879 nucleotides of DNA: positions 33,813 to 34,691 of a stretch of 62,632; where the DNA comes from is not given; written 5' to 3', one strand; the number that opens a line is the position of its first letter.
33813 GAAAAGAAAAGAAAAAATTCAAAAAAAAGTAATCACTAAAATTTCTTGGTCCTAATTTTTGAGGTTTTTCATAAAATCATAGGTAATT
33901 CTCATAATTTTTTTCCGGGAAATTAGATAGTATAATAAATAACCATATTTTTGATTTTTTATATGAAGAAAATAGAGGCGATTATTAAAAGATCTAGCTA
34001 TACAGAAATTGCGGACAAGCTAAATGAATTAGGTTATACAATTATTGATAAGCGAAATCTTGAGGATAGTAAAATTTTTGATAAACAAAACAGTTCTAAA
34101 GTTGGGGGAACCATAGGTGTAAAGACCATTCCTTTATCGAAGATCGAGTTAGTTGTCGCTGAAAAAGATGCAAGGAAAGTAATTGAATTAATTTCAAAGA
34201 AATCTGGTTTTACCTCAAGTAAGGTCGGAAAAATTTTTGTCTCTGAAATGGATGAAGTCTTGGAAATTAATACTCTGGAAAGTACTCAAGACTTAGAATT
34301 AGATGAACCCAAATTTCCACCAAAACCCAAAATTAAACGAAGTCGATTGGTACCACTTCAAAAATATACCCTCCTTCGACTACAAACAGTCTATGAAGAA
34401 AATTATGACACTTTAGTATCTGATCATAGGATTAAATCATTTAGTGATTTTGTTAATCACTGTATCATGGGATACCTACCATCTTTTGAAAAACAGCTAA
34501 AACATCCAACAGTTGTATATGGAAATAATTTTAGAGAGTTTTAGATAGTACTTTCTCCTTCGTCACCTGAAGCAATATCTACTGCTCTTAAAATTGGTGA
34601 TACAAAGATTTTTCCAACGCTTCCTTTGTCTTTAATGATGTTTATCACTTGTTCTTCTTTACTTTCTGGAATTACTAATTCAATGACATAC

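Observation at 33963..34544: PII-like sensor domain fused to a C-terminal ribbon-helix-helix-like module, next to glnK-like/amt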

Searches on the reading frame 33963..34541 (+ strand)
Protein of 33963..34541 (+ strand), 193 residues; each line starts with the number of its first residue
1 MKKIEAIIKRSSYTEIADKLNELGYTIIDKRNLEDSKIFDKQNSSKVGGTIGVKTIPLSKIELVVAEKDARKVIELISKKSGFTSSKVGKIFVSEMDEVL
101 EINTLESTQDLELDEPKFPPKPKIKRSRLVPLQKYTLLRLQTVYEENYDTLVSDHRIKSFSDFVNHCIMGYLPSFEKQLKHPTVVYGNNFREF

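Call 3: search_protein_families(library=pfam, proteins=[window:33963-34541:+], max_evalue=1)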
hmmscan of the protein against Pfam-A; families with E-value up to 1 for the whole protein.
window:33963-34541:+ (193 aa): 3 families
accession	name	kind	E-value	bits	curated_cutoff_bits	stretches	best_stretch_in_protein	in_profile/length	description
PF00543.27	P-II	-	7.6e-11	42.7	25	1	1-104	1-100/102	Nitrogen regulatory protein P-II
PF07659.16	DUF1599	-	0.05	14.4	25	1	137-171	25-58/61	Nucleotide modification associated domain 1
PF14658.12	EF-hand_9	-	0.083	13.8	37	1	85-115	9-39/66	EF-hand domain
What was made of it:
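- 33963..34274 (+): Residues 1-104: PII (GlnB/GlnK-type) ferredoxin-like domain with a non-canonical effector pocket. Pfam PF00543 at 42.7 bits, above the cutoff of 25 (call 3).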

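Call 4: search_protein_families(library=ncbifam, proteins=[window:33963-34541:+], max_evalue=1)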
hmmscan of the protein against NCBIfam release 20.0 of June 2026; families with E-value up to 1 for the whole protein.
window:33963-34541:+ (193 aa): 2 families
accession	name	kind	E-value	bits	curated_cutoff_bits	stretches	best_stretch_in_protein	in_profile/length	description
NF007946.0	PRK10665.1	equivalog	1.2e-06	29.3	181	1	1-108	1-108/112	P-II family nitrogen regulator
NF008111.0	PRK10858.1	equivalog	1.3e-06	28.8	202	1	1-107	1-107/112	nitrogen regulatory protein P-II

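Call 5: search_solved_structures(query=window:33963-34541:+, max_evalue=10, show_alignments=3)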
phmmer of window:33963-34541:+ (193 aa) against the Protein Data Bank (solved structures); distinct sequences matched with E-value up to 10: 38.
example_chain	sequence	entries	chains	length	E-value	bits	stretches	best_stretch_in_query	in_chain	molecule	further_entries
2eg1_A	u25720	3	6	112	5.3e-08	36.1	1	1-107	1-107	Nitrogen regulatory protein P-II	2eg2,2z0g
7p4y_A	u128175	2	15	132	2.9e-07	33.7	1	1-106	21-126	GlnK2 from Methanothermococcus thermolithotrophicus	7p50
3ncp_A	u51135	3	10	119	3.1e-07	33.7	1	1-110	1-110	Nitrogen regulatory protein P-II (GlnB-2)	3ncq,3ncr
2gw8_A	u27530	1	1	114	1.2e-06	31.7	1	1-107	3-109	PII signal transduction protein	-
2j9c_A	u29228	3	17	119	1.5e-06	31.4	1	1-111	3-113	HYPOTHETICAL NITROGEN REGULATORY PII-LIKE PROTEIN MJ0059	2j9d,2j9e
2j9d_E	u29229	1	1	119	1.9e-06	31.1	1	1-110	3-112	HYPOTHETICAL NITROGEN REGULATORY PII-LIKE PROTEIN MJ0059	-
1hwu_A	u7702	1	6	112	2.4e-06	30.8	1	1-110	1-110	PII PROTEIN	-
7p52_A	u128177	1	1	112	3.4e-06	30.3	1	1-108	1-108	Nitrogen regulatory protein GlnK1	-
7p4v_A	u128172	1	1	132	8.4e-06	29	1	1-109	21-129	GlnK1 from Methanothermococcus thermolithotrophicus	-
2gnk_A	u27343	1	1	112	2.2e-05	27.7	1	1-108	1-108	PROTEIN (NITROGEN REGULATORY PROTEIN)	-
2ns1_B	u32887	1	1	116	3.3e-05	27.1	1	1-108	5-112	Nitrogen regulatory protein P-II 2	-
1gnk_A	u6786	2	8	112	3.9e-05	26.8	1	1-108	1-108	PROTEIN (GLNK) | Nitrogen regulatory protein P-II 2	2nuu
6yc7_A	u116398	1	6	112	8.5e-05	25.7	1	1-106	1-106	PII protein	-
6yc6_A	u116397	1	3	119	0.00011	25.4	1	1-106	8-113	PII protein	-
3mhy_A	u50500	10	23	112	0.00021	24.4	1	1-108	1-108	PII-like protein Pz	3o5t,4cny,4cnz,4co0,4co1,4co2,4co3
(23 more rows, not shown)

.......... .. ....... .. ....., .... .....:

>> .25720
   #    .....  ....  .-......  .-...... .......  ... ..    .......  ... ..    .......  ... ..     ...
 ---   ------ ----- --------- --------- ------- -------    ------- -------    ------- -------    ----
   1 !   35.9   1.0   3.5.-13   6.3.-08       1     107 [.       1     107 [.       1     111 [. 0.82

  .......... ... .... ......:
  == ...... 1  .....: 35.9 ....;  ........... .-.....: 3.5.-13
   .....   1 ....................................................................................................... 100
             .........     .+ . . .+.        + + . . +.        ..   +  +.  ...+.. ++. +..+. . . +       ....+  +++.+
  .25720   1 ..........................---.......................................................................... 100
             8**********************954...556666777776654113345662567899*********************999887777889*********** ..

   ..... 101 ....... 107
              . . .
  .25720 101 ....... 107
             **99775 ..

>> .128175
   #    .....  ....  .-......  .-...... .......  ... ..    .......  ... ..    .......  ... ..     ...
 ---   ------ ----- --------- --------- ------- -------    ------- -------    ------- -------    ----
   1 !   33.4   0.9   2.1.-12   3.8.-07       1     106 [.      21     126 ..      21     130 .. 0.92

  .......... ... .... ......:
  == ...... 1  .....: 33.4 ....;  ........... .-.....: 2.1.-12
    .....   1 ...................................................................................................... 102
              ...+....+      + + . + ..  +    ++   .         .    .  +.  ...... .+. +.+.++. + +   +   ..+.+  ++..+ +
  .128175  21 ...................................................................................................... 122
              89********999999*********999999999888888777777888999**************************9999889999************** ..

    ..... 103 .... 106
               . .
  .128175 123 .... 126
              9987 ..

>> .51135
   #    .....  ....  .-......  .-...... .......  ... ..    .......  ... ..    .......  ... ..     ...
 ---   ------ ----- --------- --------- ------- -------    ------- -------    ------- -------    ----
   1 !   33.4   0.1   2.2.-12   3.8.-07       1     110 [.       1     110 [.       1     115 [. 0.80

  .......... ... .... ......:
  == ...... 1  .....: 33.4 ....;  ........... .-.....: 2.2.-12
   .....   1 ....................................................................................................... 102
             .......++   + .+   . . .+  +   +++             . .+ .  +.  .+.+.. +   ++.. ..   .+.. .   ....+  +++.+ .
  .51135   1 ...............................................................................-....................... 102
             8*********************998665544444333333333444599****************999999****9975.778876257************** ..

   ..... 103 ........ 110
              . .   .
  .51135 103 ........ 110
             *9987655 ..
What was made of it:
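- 33963..34274 (+): PDB sequence hits (call 5).
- On PII / GlnB-GlnK (PF00543): PDB PII chains match down to E = 5e-8 (call 5).
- Checked: Solved PII proteins match at E = 5e-8 (call 5).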

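Call 6: find_homologous_proteins(query=window:33963-34541:+, max_evalue=0.001)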
Query window:33963-34541:+ (193 aa): 1346 proteins with E <= 0.001 among 1645 candidates; the best 120 are listed.
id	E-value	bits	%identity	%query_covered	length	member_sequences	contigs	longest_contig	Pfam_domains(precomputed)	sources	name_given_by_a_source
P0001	7.2e-119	412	100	100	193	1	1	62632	PF00543.28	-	-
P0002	1.7e-118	411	99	100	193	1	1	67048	PF00543.28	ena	-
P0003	2.0e-110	385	93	100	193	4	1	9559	PF00543.28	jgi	jgi:nitrogen regulatory protein P-II 1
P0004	3.0e-110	384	93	100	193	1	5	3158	PF00543.28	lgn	-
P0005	5.6e-110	383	92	100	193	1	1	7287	PF00543.28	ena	-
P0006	6.1e-110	383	94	100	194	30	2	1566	PF00543.28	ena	-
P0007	9.0e-110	382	93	100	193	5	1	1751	PF00543.28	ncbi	-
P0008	1.5e-109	382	92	100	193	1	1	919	PF00543.28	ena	-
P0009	1.5e-109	382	91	100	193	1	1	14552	PF00543.28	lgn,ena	-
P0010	6.1e-109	380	93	100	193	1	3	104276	PF00543.28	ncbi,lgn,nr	ncbi:MAG: transcriptional regulator [Nitrososphaeria archaeon]|nr:transcriptional regulator [Nitroso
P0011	1.5e-108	378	92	100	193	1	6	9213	PF00543.28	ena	-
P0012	2.1e-108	378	91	100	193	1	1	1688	PF00543.28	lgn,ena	-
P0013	3.0e-108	377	91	100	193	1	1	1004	PF00543.28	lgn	-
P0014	5.0e-108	377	91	100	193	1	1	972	PF00543.28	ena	-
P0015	4.4e-106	370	90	100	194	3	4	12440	PF00543.28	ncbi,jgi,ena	ncbi:MAG: P-II family nitrogen regulator [Nitrosopumilaceae archaeon]|jgi:nitrogen regulatory protei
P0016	8.3e-106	369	89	100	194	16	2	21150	PF00543.28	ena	-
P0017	1.2e-104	366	87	100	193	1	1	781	PF00543.28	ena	-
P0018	7.3e-103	360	86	100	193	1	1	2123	PF00543.28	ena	-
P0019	9.5e-103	359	86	100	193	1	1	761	PF00543.28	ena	-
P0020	1.9e-102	359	87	100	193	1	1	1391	PF00543.28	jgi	-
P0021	2.3e-102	358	88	100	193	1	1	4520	PF00543.28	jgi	jgi:nitrogen regulatory protein P-II 1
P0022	4.2e-102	357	87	100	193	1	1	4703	PF00543.28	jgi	jgi:nitrogen regulatory protein P-II 1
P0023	4.5e-102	357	86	100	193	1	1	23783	PF00543.28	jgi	-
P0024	5.1e-102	357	86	100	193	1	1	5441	PF00543.28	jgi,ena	-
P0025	5.2e-102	357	86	100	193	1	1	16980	PF00543.28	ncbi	-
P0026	5.5e-102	357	85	100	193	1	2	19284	PF00543.28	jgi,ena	jgi:nitrogen regulatory protein P-II 1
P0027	7.6e-102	357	87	100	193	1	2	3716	PF00543.28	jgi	jgi:nitrogen regulatory protein P-II 1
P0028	9.1e-102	356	87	100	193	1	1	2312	PF00543.28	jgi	jgi:nitrogen regulatory protein P-II 1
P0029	1.6e-101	356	85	100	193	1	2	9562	PF00543.28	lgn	-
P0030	4.0e-101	354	85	100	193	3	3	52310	PF00543.28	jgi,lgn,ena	-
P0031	5.5e-101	354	85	100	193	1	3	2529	PF00543.28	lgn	-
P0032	6.7e-101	353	85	100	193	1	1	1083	PF00543.28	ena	-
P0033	2.3e-100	352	85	100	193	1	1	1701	PF00543.28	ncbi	-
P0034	3.6e-100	351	85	100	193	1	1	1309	PF00543.28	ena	-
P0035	7.0e-100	350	85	100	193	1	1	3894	PF00543.28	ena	-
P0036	1.1e-99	350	83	100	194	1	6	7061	PF00543.28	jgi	jgi:nitrogen regulatory protein P-II 1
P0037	1.4e-99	349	85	100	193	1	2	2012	PF00543.28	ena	-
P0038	1.7e-99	349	84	100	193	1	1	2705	PF00543.28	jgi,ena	-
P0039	3.4e-99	348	82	100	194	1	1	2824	PF00543.28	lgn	-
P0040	3.9e-99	348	82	100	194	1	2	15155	PF00543.28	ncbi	-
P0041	4.0e-99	348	83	100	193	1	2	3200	PF00543.28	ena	-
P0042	6.0e-99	347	84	100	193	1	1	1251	PF00543.28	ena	-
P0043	6.8e-99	347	83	100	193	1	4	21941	PF00543.28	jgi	jgi:nitrogen regulatory protein P-II 1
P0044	7.5e-99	347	83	100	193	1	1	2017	PF00543.28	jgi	jgi:nitrogen regulatory protein P-II 1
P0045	8.3e-99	347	83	100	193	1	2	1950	PF00543.28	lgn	-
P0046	1.1e-98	346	84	100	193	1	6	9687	PF00543.28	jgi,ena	jgi:nitrogen regulatory protein P-II 1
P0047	1.2e-98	346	85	100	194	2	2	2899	PF00543.28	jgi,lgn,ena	jgi:nitrogen regulatory protein P-II 1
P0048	1.2e-98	346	84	100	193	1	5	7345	PF00543.28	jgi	jgi:nitrogen regulatory protein P-II 1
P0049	1.9e-98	345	85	100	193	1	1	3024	PF00543.28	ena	-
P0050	1.9e-98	345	83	100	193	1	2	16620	PF00543.28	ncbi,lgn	-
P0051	2.1e-98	345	83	100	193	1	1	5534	PF00543.28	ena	-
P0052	2.4e-98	345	84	100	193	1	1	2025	PF00543.28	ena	-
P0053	2.4e-98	345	83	100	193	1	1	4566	PF00543.28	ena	-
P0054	2.5e-98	345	84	100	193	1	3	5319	PF00543.28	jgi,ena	jgi:nitrogen regulatory protein P-II 1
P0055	2.6e-98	345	84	100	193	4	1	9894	PF00543.28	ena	-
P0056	2.9e-98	345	84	100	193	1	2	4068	PF00543.28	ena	-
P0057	2.9e-98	345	83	100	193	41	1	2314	PF00543.28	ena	-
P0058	3.1e-98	345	83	100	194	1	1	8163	PF00543.28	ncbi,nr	ncbi:MAG: transcriptional regulator [Nitrosopumilus sp.]|nr:transcriptional regulator [Nitrosopumilu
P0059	3.5e-98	345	84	100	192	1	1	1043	PF00543.28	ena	-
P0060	4.5e-98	344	83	100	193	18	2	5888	PF00543.28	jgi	-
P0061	5.2e-98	344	82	100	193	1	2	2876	PF00543.28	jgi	jgi:nitrogen regulatory protein P-II 1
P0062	5.7e-98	344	83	100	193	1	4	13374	PF00543.28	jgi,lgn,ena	jgi:nitrogen regulatory protein P-II 1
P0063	6.7e-98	344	84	100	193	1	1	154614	PF00543.28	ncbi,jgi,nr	ncbi:MAG: transcriptional regulator [Nitrosopumilus sp.]|nr:transcriptional regulator [Nitrosopumilu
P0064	1.1e-97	343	82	100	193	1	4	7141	PF00543.28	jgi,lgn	-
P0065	1.3e-97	343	82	100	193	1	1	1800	PF00543.28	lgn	-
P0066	1.8e-97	342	82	100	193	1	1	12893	PF00543.28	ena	-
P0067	1.8e-97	342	83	100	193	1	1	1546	PF00543.28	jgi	jgi:nitrogen regulatory protein P-II 1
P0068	2.0e-97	342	82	100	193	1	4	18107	PF00543.28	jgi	jgi:nitrogen regulatory protein P-II 1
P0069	2.1e-97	342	84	100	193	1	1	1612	PF00543.28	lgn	-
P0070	2.2e-97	342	85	100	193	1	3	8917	PF00543.28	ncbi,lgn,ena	-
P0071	2.6e-97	342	82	100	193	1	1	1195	PF00543.28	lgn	-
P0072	2.7e-97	342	83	100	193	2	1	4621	PF00543.28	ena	-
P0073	2.8e-97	342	81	100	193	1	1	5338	PF00543.28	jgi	-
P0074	7.8e-97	340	83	100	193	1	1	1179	PF00543.28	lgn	-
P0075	1.2e-96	340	83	100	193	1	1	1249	PF00543.28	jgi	-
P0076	1.5e-96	339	82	100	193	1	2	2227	PF00543.28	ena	-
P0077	1.5e-96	339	81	100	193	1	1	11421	PF00543.28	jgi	jgi:nitrogen regulatory protein P-II 1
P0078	2.1e-96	339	83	100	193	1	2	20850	PF00543.28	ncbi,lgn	ncbi:MAG: P-II family nitrogen regulator [Nitrosopumilaceae archaeon]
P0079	2.8e-96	338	83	100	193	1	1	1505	PF00543.28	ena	-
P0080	3.6e-96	338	84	100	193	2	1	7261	PF00543.28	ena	-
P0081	4.2e-96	338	82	100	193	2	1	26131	PF00543.28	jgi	-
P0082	5.0e-96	338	83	100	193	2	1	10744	PF00543.28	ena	-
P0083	6.3e-96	337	84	100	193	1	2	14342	PF00543.28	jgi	jgi:nitrogen regulatory protein P-II 1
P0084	6.7e-96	337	81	100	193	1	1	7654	PF00543.28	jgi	jgi:nitrogen regulatory protein P-II 1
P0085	8.8e-96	337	81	100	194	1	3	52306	PF00543.28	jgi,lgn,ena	-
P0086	8.8e-96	337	80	100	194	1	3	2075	PF00543.28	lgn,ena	-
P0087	1.1e-95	336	81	100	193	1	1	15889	PF00543.28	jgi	jgi:nitrogen regulatory protein P-II 1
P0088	1.1e-95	336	82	100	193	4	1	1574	PF00543.28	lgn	-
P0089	1.2e-95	336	82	100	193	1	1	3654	PF00543.28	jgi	jgi:nitrogen regulatory protein P-II 1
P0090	2.2e-95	336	83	100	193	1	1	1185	PF00543.28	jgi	jgi:nitrogen regulatory protein P-II 1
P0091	2.5e-95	335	84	100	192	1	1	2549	PF00543.28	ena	-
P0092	2.8e-95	335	80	100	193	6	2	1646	PF00543.28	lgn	-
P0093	6.0e-95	334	81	100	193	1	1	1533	PF00543.28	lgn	-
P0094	7.9e-95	334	81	100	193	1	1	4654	PF00543.28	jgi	jgi:nitrogen regulatory protein P-II 1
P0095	1.1e-94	333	83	100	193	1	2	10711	PF00543.28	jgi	jgi:nitrogen regulatory protein P-II 1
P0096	1.1e-93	330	79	100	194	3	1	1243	PF00543.28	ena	-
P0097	1.4e-93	330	81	100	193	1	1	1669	PF00543.28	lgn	-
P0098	1.5e-92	326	82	100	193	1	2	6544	PF00543.28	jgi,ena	-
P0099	2.4e-92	326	81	100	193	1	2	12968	PF00543.28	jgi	jgi:nitrogen regulatory protein P-II 1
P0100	3.1e-92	325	81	100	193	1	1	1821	PF00543.28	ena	-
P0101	7.7e-92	324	79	100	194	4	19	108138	PF00543.28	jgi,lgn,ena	jgi:nitrogen regulatory protein P-II 1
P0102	1.1e-91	324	82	100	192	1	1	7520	PF00543.28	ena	-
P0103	1.5e-91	323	81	100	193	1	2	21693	PF00543.28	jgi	-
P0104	5.6e-89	315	79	100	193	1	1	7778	PF00543.28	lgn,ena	-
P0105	1.1e-88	314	77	100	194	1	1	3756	PF00543.28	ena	-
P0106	6.1e-88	311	78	100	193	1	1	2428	PF00543.28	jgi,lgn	-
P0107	1.1e-86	307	84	89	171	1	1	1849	PF00543.28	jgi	jgi:nitrogen regulatory protein P-II 1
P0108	1.7e-86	307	83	89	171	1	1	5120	PF00543.28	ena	-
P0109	1.8e-84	300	75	99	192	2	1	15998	PF00543.28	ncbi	-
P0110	1.1e-83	297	73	100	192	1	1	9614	PF00543.28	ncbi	-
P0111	2.3e-83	296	72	100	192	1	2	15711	PF00543.28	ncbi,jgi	-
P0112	5.1e-83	295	73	99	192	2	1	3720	PF00543.28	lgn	-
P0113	5.3e-83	295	72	100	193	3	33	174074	PF00543.28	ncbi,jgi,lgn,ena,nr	ncbi:MAG: transcriptional regulator [Nitrosarchaeum sp.]|nr:transcriptional regulator [Nitrosarchaeu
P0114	5.7e-83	295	71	100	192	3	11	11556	PF00543.28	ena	-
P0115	3.5e-82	293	70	100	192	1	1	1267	PF00543.28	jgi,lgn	-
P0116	3.5e-82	293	71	100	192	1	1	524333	PF00543.28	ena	-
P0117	4.0e-82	292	70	100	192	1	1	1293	PF00543.28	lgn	-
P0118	4.5e-82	292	71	100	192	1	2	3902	PF00543.28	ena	-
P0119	9.3e-82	291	72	100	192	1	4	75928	PF00543.28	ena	-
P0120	1.2e-81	291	70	100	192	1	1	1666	PF00543.28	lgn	-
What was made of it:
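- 33963..34544 (+): PII-ext gene (193 aa plus stop): a PII domain followed by a lineage-specific C-terminal domain. 1346 homologues; the 120 best are 171-194 aa (call 6).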

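Call 18: predict_structure(alignment_id=A1)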
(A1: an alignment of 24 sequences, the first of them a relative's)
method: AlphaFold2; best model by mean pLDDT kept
length: 193 residues; sequences in the alignment: 24
mean_pLDDT: 68.2   pTM: 0.43
mean pLDDT of the five models: 68.2, 67.7, 64.3, 62.2, 61.2
residues with pLDDT >= 90: 15; 70-90: 97; 50-70: 32; < 50: 49
segments of 3 or more residues with pLDDT < 50: 98-130, 181-193
pLDDT, mean of each block of 10 residues (from residue 1): 85 88 85 61 58 76 87 86 63 61 34 36 42 74 91 90 81 71 39 28
secondary structure, 60 per line:
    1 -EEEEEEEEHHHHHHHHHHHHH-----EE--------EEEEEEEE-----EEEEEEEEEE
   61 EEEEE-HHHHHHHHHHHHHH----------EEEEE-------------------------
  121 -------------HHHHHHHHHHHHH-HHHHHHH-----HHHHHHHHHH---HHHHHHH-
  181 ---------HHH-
elements in order: E2-9 H10-22 E38-45 E51-65 H67-80 E91-95 H134-146 H148-154 H160-169 H173-179
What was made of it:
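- On PII / GlnB-GlnK (PF00543): AF2 secondary structure is E-H-E-E-H-E (call 18).
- Checked: The AF2 model has the beta-alpha-beta-beta-alpha-beta layout (call 18).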

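Call 76: fold_search(model_id=the predicted structure, library=pdb)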
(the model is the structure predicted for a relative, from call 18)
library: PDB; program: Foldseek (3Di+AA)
matches with E <= 10: 1361; with E <= 0.001: 198
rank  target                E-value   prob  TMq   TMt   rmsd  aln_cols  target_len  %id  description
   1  6yc7_D                2.4e-07  1.00  0.33  0.61   8.2       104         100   23  Structure of adenylylated C. glutamicum GlnK (released 2021-03-24)
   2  1qy7_A                5.9e-07  1.00  0.39  0.63   7.5       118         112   29  The structure of the PII protein from the cyanobacteria Synechococcus sp. PCC 7942 (released 2003-09-23)
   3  6yc6_B                7.5e-07  1.00  0.35  0.60   7.6       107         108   25  Structure of C. glutamicum GlnK (released 2021-03-24)
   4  4co3_A                8.5e-07  1.00  0.37  0.66   6.5       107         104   26  Structure of PII signaling protein GlnZ from Azospirillum brasilense in complex with adenosine triphosphate (released 2014-05-28)
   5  4co5                  9.1e-07  1.00  0.37  0.64   6.1        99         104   26  Structure of PII signaling protein GlnZ from Azospirillum brasilense in complex with tartrate (released 2014-05-28)
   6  6yc6_C                9.6e-07  1.00  0.36  0.61   7.3       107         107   23  Structure of C. glutamicum GlnK (released 2021-03-24)
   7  7p52                  1.0e-06  1.00  0.38  0.61   3.5       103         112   29  GlnK1 from Methanocaldococcus jannaschii with Mg-ATP and 2-oxoglutarate at a resolution of 1.2 A (released 2021-10-06)
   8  1hwu_B                1.2e-06  1.00  0.35  0.63   8.3       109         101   30  STRUCTURE OF PII PROTEIN FROM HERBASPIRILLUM SEROPEDICAE (released 2003-06-17)
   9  3ncp_B                1.2e-06  1.00  0.34  0.60   5.8       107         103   30  GlnK2 from Archaeoglobus fulgidus (released 2010-07-28)
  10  3ncp_A                1.2e-06  1.00  0.35  0.57   4.3       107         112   29  GlnK2 from Archaeoglobus fulgidus (released 2010-07-28)
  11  2ns1_B                1.4e-06  1.00  0.36  0.57   6.5       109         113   27  Crystal structure of the e. coli ammonia channel AMTB complexed with the signal transduction protein GLNK (released 2006-12-26)
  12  4co0_A                1.5e-06  1.00  0.35  0.58   6.7       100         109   29  Structure of PII signaling protein GlnZ from Azospirillum brasilense in complex with adenosine diphosphate (released 2014-05-28)
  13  6yc7_A                1.7e-06  1.00  0.33  0.59   8.5       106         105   23  Structure of adenylylated C. glutamicum GlnK (released 2021-03-24)
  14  4co3_B                1.9e-06  1.00  0.37  0.64   5.2       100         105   25  Structure of PII signaling protein GlnZ from Azospirillum brasilense in complex with adenosine triphosphate (released 2014-05-28)
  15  1hwu_D                2.2e-06  1.00  0.36  0.66   3.6        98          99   28  STRUCTURE OF PII PROTEIN FROM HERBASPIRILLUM SEROPEDICAE (released 2003-06-17)
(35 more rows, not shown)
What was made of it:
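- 33963..34274 (+): Foldseek probability 1.00 (call 76).
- On PII / GlnB-GlnK (PF00543): Foldseek probability 1.00 to GlnK, GlnB and GlnZ; 198 hits at E <= 1e-3 (call 76).
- Checked: Foldseek matches GlnK, GlnB and GlnZ with probability 1.00 (call 76).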

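Call 82: list_cluster_members(proteins=[P0113, P0063, P0101])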
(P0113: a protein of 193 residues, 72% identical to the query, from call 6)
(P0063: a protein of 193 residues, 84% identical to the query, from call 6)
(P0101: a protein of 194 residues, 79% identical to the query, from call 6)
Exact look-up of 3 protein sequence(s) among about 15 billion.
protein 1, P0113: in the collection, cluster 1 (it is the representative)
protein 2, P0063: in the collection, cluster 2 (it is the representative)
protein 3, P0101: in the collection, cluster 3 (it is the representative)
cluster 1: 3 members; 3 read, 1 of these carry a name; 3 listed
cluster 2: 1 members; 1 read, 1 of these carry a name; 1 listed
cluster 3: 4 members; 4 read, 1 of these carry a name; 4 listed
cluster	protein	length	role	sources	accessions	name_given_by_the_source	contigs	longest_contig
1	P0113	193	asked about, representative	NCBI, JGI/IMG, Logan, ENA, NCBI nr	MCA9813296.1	MAG: transcriptional regulator [Nitrosarchaeum sp.] | transcriptional regulator [Nitrosarchaeum sp.]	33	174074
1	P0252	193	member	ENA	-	-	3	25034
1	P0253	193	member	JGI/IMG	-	-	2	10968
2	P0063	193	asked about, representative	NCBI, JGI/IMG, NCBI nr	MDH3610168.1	MAG: transcriptional regulator [Nitrosopumilus sp.] | transcriptional regulator [Nitrosopumilus sp.]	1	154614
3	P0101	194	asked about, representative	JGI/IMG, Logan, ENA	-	nitrogen regulatory protein P-II 1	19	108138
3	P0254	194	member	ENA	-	-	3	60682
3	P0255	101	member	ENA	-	-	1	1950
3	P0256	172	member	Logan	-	-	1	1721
